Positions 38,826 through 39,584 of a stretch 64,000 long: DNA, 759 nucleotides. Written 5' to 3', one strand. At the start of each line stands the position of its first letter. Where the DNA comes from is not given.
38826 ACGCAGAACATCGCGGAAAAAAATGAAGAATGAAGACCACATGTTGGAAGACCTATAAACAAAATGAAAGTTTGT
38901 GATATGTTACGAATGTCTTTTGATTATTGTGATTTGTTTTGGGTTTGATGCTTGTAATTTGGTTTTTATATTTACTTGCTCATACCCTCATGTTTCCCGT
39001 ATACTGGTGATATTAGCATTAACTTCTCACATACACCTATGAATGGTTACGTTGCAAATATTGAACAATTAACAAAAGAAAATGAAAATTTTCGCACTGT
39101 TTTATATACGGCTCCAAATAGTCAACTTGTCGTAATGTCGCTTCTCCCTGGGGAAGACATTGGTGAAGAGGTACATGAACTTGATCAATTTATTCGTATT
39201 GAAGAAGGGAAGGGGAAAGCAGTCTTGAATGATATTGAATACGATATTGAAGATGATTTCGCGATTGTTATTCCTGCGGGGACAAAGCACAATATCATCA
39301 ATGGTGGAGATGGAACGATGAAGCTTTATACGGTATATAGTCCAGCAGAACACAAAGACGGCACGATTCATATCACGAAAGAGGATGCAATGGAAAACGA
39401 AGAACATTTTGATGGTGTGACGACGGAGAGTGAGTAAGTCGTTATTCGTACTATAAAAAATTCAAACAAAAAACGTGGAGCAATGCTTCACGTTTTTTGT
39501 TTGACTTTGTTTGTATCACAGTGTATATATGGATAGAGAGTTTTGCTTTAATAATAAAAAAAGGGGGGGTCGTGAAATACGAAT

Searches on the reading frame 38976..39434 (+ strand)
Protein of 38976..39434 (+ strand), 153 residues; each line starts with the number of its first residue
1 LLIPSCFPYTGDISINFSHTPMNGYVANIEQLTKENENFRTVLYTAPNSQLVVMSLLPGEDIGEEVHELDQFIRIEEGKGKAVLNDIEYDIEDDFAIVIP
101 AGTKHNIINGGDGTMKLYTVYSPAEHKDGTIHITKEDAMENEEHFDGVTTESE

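Call 21: search_protein_families(library=pfam, proteins=[window:38976-39434:+], max_evalue=0.01)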
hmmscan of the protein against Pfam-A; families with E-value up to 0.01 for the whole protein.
window:38976-39434:+ (153 aa): 2 families
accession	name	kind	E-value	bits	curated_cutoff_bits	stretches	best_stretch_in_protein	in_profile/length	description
PF07883.17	Cupin_2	-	6.6e-13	48.6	27.2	1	53-121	2-70/70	Cupin domain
PF02311.25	AraC_binding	-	0.0028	17.8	21.1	1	59-125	13-79/135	AraC-like ligand binding domain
